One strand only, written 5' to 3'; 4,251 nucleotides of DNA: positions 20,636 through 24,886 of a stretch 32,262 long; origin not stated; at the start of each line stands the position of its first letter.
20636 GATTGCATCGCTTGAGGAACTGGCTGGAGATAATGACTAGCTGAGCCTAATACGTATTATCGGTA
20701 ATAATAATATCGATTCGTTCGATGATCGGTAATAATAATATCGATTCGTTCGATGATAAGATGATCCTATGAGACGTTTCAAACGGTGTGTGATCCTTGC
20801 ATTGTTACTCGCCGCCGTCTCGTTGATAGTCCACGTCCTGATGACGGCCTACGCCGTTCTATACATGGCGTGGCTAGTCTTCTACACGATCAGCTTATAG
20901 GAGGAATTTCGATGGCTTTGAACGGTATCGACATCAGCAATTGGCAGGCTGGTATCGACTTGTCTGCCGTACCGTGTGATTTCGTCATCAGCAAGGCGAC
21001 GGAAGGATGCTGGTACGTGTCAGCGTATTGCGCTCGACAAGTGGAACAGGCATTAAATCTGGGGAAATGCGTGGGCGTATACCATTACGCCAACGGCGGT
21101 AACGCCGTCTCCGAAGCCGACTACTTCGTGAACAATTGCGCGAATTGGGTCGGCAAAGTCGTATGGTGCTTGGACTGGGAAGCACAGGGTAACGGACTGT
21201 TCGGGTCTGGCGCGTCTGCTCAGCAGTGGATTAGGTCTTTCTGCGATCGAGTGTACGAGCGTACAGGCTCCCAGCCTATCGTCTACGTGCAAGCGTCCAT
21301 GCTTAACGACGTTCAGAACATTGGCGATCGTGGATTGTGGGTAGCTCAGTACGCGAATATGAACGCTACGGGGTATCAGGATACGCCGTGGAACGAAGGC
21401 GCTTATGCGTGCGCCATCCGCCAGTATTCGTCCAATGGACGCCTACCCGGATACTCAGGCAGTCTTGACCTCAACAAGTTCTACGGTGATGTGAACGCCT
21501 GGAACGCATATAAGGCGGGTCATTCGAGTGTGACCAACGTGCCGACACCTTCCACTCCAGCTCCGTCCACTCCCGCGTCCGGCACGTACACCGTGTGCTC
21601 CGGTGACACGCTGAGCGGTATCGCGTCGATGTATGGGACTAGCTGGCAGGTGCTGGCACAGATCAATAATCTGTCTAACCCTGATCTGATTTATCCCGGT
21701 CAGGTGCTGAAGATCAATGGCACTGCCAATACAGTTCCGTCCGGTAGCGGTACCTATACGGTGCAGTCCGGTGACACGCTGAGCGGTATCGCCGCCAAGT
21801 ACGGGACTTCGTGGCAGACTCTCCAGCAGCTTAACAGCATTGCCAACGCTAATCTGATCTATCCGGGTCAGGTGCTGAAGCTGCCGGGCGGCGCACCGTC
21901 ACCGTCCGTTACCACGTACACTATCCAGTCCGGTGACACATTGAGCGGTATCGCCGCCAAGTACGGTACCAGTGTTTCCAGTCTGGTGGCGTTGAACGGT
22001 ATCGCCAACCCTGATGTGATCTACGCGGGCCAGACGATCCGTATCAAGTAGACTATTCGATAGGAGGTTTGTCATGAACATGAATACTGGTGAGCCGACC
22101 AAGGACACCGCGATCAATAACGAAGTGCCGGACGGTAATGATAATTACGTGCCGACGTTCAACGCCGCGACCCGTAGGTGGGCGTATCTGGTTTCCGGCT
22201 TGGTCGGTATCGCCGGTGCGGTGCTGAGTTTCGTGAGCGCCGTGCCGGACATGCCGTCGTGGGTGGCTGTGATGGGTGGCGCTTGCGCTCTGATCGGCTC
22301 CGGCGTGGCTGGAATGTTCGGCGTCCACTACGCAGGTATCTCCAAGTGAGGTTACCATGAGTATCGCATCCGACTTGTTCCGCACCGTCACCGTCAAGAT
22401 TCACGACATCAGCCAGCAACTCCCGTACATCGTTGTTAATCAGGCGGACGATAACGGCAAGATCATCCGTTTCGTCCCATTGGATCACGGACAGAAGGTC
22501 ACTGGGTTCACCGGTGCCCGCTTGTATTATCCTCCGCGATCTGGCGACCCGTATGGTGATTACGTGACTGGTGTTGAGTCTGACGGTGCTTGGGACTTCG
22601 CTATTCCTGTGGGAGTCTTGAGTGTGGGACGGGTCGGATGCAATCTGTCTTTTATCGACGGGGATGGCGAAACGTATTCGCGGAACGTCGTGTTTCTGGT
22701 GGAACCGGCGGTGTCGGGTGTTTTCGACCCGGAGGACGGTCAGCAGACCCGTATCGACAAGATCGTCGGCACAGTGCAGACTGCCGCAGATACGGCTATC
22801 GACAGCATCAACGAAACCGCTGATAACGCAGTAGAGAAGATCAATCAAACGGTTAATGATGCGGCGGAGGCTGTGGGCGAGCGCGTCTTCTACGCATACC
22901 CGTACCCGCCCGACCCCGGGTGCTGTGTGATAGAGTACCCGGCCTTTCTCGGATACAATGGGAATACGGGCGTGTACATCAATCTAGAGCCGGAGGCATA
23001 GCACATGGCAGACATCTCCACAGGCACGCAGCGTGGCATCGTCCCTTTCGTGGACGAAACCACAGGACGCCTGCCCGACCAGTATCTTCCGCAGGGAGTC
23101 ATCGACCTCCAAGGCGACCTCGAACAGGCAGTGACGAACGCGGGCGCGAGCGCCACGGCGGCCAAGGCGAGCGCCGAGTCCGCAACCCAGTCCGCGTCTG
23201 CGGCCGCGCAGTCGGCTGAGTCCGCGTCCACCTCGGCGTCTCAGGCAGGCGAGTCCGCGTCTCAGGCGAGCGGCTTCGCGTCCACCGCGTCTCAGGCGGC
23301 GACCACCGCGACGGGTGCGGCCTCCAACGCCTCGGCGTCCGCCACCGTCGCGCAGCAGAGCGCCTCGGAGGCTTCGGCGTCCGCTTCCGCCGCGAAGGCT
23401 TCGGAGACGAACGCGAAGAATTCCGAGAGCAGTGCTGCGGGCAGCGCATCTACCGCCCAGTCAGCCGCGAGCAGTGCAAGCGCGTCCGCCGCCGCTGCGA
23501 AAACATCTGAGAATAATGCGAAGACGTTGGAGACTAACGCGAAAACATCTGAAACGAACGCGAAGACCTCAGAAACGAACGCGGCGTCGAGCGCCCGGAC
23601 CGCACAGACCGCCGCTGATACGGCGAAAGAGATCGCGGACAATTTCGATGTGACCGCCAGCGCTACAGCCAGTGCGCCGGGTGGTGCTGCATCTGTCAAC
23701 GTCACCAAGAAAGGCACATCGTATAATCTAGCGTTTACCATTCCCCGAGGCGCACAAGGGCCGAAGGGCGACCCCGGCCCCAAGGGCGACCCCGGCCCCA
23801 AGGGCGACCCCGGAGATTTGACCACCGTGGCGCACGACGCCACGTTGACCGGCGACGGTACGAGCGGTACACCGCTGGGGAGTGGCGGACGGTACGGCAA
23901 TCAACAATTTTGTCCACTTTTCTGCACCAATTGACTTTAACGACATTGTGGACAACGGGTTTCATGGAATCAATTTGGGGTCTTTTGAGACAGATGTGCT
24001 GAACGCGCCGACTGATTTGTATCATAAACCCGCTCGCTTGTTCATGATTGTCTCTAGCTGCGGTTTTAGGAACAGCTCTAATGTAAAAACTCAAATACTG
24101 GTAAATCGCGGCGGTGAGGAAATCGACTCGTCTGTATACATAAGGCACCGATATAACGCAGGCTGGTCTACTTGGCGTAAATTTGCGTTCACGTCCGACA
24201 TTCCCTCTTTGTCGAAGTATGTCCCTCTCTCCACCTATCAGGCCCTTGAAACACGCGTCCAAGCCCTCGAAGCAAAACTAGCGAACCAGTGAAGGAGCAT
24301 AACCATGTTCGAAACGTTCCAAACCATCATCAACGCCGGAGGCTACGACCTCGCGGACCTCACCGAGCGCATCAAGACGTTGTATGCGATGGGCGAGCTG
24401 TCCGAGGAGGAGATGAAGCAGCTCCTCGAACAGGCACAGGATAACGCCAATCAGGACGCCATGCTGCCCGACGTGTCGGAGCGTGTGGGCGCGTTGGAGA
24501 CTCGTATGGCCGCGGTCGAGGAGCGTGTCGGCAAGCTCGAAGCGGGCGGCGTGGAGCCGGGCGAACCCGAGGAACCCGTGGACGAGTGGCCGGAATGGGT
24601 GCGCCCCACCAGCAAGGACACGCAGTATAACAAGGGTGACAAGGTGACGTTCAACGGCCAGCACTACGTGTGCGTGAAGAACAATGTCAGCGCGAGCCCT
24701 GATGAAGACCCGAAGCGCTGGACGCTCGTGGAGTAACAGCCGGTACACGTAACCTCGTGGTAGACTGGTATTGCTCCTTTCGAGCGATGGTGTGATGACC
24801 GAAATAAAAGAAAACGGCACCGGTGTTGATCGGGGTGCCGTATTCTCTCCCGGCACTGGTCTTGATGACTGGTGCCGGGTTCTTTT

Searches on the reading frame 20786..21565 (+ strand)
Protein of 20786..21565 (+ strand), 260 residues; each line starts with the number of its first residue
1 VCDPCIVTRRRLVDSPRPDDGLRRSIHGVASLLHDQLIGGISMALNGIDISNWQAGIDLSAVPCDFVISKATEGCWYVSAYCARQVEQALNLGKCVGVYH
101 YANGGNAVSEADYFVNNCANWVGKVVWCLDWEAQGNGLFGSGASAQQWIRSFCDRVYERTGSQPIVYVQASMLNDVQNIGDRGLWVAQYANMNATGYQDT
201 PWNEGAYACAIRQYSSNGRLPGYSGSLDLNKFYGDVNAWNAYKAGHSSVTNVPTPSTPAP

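Call 74: find_homologous_proteins(query=window:20786-21565:+, max_evalue=1e-10)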
Query window:20786-21565:+ (260 aa): 3395 proteins with E <= 1e-10 among 3727 candidates; the best 120 are listed.
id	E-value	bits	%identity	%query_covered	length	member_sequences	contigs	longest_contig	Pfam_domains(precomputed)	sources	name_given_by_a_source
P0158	2.0e-136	472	94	84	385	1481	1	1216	PF01183.27,PF01476.27,PF23462.2,PF23473.2,PF23577.2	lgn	-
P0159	3.8e-134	464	91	83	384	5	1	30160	PF01183.27,PF01476.27,PF23473.2,PF23472.2,PF23577.2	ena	-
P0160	1.9e-127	442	88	84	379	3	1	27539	PF01183.27,PF01476.27,PF23473.2,PF23577.2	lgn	-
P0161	1.3e-126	439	94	77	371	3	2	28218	PF01183.27,PF01476.27,PF23473.2,PF08230.17,PF23577.2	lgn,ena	-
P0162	2.0e-112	393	79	84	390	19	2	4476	PF01183.27,PF23457.2,PF01476.27,PF23473.2,PF23577.2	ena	-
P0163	6.5e-111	388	79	84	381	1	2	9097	PF01183.27,PF23457.2,PF01476.27,PF23473.2,PF23472.2,PF23577.2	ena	-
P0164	1.2e-108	380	77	84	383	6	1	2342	PF01183.27,PF23457.2,PF01476.27,PF23473.2,PF23577.2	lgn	-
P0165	1.6e-108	380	77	84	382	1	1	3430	PF01183.27,PF23457.2,PF01476.27,PF23473.2,PF23577.2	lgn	-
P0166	1.9e-108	380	77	84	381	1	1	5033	PF01183.27,PF01476.27,PF23473.2,PF23577.2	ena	-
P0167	7.9e-108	378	78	79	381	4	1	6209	PF01183.27,PF23457.2,PF01476.27,PF23473.2,PF23577.2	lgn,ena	-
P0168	2.4e-107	376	76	79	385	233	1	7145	PF01183.27,PF23446.2,PF23457.2,PF01476.27,PF23473.2,PF23472.2,PF23577.2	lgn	-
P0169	2.9e-107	376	75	83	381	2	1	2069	PF01183.27,PF23457.2,PF01476.27,PF23473.2,PF23472.2,PF23577.2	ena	-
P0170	1.6e-106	374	77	79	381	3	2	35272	PF01183.27,PF23457.2,PF01476.27,PF23473.2,PF23472.2,PF23577.2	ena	-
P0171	4.1e-105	369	73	83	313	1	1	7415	PF01183.27,PF01476.27,PF08230.17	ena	-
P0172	5.0e-87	310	89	58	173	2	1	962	PF01183.27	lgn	-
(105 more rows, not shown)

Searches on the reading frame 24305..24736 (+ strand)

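Call 49: search_protein_families(library=pfam, proteins=[window:24305-24736:+], max_evalue=0.01)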
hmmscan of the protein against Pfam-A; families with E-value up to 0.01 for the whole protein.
window:24305-24736:+ (143 aa): 4 families
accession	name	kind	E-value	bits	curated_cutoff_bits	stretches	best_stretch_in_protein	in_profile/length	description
PF02839.19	CBM_5_12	-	9.6e-07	29.2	26.2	1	105-139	5-43/44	Carbohydrate-binding module family 5/12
PF13543.13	SAM_KSR1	-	0.0014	19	22.5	1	19-50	30-61/75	SAM like domain present in kinase suppressor RAS 1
PF23991.1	DUF7310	-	0.0033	18.3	40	1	53-80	24-51/83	Coiled-coil region of unknown function (DUF7310)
PF25526.1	LIP-1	-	0.006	16.4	34.1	1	20-80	114-174/250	Liprin-alpha-like coiled coil domain 2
